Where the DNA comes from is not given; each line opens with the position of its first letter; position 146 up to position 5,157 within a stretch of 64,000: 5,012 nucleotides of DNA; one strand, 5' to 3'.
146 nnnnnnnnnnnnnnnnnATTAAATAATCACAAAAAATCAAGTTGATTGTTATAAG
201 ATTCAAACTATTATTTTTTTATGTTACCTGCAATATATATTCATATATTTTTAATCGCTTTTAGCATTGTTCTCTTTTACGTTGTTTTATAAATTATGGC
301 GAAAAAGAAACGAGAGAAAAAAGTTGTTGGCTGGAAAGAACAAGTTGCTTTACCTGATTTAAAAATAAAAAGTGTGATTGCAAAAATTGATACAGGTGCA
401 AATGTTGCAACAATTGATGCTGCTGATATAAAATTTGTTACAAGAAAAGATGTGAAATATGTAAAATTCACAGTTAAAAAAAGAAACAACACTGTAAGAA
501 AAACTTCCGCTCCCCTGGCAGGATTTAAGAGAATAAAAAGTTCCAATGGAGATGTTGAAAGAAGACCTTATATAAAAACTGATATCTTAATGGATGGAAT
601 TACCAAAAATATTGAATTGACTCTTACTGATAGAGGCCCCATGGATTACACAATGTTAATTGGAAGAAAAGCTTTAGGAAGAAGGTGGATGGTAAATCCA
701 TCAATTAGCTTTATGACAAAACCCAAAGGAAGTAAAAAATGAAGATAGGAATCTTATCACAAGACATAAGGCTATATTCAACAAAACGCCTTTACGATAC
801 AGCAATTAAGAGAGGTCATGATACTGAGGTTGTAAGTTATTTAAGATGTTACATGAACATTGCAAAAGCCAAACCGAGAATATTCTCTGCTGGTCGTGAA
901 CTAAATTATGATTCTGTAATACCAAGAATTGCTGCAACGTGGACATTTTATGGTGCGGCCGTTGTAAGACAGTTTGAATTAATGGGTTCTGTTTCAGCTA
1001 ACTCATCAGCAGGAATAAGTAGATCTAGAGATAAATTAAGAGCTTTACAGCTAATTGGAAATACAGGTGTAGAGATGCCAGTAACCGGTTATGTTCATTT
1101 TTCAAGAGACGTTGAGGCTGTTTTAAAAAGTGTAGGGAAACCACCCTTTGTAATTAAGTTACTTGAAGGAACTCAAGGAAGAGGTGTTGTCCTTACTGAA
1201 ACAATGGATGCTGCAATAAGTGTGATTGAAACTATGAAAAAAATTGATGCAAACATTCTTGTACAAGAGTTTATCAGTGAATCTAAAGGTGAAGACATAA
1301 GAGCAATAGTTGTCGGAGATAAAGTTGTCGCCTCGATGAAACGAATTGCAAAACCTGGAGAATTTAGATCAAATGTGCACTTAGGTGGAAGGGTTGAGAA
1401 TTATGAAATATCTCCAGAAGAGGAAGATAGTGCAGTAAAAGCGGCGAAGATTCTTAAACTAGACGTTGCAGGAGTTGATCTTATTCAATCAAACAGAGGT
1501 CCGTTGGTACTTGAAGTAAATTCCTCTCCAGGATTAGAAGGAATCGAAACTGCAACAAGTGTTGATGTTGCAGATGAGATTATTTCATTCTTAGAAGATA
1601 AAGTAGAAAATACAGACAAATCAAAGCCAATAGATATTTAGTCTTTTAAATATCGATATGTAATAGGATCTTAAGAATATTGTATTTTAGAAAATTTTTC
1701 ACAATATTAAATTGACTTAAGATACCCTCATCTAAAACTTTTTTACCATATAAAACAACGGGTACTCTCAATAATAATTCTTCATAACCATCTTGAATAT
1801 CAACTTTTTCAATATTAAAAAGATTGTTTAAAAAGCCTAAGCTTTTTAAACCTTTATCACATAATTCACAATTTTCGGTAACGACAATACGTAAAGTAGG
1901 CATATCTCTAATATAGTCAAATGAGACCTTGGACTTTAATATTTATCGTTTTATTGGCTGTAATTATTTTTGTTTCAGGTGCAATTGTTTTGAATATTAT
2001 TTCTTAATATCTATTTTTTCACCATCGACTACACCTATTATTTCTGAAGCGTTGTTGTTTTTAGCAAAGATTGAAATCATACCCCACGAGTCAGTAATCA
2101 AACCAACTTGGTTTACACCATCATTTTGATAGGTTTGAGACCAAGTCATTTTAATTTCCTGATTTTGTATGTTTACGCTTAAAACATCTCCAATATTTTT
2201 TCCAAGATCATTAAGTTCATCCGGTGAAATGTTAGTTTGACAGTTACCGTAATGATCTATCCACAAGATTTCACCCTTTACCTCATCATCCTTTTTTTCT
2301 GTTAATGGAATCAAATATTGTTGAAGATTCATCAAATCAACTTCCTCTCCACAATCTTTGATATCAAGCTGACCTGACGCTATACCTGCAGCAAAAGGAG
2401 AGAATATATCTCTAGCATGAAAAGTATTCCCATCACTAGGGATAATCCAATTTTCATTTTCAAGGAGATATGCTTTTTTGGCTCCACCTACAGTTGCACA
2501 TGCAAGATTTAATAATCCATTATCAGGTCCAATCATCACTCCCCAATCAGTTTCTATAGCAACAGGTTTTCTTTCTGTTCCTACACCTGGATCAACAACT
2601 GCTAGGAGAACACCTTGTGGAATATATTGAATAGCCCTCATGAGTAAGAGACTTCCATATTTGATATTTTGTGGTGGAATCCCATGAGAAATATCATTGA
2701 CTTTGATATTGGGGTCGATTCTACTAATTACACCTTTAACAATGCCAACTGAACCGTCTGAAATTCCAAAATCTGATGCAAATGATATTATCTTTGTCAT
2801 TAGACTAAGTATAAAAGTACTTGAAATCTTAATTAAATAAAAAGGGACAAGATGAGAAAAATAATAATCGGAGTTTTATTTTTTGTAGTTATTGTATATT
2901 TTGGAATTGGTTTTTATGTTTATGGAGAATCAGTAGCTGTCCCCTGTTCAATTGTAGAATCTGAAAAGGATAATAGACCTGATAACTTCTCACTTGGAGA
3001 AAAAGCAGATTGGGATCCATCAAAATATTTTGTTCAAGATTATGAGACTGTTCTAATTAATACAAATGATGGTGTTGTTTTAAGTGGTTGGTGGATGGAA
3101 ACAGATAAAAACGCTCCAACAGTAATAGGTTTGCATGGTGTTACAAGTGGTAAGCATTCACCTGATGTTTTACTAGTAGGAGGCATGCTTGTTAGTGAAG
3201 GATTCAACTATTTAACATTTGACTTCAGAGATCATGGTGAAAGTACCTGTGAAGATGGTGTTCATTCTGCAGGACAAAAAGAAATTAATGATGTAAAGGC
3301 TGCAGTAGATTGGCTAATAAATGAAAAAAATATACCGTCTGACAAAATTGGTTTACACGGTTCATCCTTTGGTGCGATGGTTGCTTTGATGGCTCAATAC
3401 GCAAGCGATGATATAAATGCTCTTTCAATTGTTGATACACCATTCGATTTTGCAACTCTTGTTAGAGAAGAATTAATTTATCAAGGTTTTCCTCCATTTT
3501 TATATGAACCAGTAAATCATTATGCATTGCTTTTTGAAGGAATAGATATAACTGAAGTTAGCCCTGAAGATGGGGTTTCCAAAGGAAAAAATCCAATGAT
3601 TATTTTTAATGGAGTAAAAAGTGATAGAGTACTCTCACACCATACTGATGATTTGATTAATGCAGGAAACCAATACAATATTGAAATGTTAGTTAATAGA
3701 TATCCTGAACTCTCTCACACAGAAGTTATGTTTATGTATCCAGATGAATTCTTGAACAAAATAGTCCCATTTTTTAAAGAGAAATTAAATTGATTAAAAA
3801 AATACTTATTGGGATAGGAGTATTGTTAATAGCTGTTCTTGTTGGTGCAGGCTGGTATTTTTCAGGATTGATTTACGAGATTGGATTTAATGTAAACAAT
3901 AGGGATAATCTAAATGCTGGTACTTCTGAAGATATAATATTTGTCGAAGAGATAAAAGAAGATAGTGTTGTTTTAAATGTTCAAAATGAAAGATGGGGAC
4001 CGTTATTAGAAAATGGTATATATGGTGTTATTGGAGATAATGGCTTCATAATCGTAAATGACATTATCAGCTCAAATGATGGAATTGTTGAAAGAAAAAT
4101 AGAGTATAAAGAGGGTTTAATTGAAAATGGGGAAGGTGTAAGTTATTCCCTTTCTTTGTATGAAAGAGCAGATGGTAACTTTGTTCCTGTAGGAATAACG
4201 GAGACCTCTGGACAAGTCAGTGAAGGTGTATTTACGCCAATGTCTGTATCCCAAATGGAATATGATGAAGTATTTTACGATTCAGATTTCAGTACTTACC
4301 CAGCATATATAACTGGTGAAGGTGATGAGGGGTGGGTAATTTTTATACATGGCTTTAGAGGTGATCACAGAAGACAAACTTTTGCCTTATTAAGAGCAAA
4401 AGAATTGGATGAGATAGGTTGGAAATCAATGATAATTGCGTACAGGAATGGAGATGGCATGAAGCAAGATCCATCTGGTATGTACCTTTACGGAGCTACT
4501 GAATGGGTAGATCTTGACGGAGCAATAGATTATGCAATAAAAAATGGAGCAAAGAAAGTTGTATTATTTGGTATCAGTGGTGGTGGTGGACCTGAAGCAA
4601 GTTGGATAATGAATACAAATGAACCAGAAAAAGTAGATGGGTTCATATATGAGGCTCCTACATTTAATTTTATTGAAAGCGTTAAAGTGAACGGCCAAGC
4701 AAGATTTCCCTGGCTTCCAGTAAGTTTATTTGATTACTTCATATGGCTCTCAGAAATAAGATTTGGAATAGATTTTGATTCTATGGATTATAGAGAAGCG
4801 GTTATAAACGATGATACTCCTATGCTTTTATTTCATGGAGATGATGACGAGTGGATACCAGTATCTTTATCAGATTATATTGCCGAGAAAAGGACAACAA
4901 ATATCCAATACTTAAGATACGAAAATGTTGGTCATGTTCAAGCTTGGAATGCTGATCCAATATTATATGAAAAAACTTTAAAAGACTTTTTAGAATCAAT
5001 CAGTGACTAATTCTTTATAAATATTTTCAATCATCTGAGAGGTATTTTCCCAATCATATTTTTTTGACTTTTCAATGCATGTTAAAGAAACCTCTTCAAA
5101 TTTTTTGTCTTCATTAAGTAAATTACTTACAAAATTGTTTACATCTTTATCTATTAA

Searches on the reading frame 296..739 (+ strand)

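Call 10: search_protein_families(library=pfam, max_evalue=0.01, proteins=[window:296-739:+])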
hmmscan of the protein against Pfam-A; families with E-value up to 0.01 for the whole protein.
window:296-739:+ (148 aa): 1 family
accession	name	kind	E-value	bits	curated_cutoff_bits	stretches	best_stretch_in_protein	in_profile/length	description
PF05618.17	Zn_protease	-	2e-31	109.2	27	1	10-142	1-136/138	Putative ATP-dependent zinc protease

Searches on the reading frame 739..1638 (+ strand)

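Call 10: search_protein_families(library=pfam, max_evalue=0.01, proteins=[window:739-1638:+])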
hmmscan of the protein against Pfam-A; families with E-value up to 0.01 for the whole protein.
window:739-1638:+ (300 aa): 6 families
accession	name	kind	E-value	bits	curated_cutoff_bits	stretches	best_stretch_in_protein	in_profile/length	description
PF08443.16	RimK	-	1.2e-58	198.2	21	1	97-284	2-187/188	RimK-like ATP-grasp domain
PF18030.7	Rimk_N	-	1.1e-32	112.6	26.4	1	1-93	1-94/94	RimK PreATP-grasp domain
PF02955.21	GSH-S_ATP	-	2.9e-17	63.1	23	1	123-261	22-160/175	Prokaryotic glutathione synthetase, ATP-grasp domain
PF14397.11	ATPgrasp_ST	-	6.4e-09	35.8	31.4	2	232-273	222-265/278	Sugar-transfer associated ATP-grasp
PF02655.19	ATP-grasp_3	-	1.1e-08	35.7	23.2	1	98-262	3-155/160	ATP-grasp domain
PF07478.18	Dala_Dala_lig_C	-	0.0013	18.7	24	0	126-266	29-178/204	D-ala D-ala ligase C-terminus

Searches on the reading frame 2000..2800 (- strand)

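Call 10: search_protein_families(library=pfam, max_evalue=0.01, proteins=[window:2000-2800:-])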
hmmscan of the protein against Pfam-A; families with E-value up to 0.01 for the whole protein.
window:2000-2800:- (267 aa): 2 families
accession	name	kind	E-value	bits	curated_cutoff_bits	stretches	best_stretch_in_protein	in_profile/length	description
PF01887.21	SAM_HAT_N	-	3.2e-44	150.7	26.3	1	5-150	1-144/145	SAM hydroxide adenosyltransferase N-terminal domain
PF20257.3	SAM_HAT_C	-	8.1e-14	52.2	25.5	1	176-263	1-83/84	SAM hydroxide adenosyltransferase C-terminal domain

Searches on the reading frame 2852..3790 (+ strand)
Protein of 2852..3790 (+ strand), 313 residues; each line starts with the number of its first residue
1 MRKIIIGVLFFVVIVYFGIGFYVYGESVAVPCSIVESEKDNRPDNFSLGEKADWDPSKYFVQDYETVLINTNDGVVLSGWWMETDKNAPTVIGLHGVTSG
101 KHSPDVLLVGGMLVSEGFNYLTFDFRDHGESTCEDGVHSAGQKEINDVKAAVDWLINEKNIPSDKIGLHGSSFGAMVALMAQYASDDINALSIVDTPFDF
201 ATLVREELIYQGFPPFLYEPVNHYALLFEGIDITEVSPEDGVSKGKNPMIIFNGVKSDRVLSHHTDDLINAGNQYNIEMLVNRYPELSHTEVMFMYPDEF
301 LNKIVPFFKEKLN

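Call 10: search_protein_families(library=pfam, max_evalue=0.01, proteins=[window:2852-3790:+])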
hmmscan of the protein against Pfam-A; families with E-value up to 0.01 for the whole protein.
window:2852-3790:+ (313 aa): 8 families
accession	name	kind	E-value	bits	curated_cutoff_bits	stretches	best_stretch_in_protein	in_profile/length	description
PF00326.27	Peptidase_S9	-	1.8e-10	41.1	22.6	1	113-313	10-211/213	Prolyl oligopeptidase family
PF02129.25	Peptidase_S15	-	6.9e-08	32.9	23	1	99-198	46-130/262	X-Pro dipeptidyl-peptidase (S15 family)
PF20434.5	BD-FAE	-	2e-06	27.9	26.8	1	85-186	10-111/215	BD-FAE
PF12146.15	Hydrolase_4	-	2.7e-06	27.3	27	1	89-181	5-93/239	Serine aminopeptidase, S33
PF12697.13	Abhydrolase_6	-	0.00054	21.1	26.3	1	111-202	19-100/217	Alpha/beta hydrolase family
PF08840.17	BAAT_C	-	0.00083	19.9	20.9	1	150-199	8-57/210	BAAT / Acyl-CoA thioester hydrolase C terminal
PF00561.26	Abhydrolase_1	-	0.0019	18.4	25.8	1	89-196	1-102/245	alpha/beta hydrolase fold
PF01738.24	DLH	-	0.0041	17.2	21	0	137-183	69-116/217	Dienelactone hydrolase family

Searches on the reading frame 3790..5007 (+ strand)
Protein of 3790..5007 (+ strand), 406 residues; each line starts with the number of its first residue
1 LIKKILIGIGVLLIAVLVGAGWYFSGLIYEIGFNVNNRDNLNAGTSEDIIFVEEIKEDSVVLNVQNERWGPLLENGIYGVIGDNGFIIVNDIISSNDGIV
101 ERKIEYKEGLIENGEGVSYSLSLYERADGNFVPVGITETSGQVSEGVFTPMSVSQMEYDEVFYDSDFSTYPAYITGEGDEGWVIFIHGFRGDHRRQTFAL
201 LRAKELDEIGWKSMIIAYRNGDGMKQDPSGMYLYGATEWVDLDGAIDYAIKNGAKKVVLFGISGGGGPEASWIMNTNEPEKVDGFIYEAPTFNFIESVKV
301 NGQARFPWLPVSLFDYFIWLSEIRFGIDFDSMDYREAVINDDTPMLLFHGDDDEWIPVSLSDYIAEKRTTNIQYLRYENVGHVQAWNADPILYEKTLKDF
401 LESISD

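Call 10: search_protein_families(library=pfam, max_evalue=0.01, proteins=[window:3790-5007:+])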
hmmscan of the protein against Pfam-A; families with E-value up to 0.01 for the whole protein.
window:3790-5007:+ (406 aa): 4 families
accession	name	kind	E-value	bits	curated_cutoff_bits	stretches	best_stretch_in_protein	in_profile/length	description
PF12146.15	Hydrolase_4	-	5e-08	33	27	1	181-299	5-118/239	Serine aminopeptidase, S33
PF00326.27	Peptidase_S9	-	7.9e-05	22.7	22.6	1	230-400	36-205/213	Prolyl oligopeptidase family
PF00561.26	Abhydrolase_1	-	9.5e-05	22.6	25.8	0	333-386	190-242/245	alpha/beta hydrolase fold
PF20434.5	BD-FAE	-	0.0024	17.8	26.8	0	338-366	185-213/215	BD-FAE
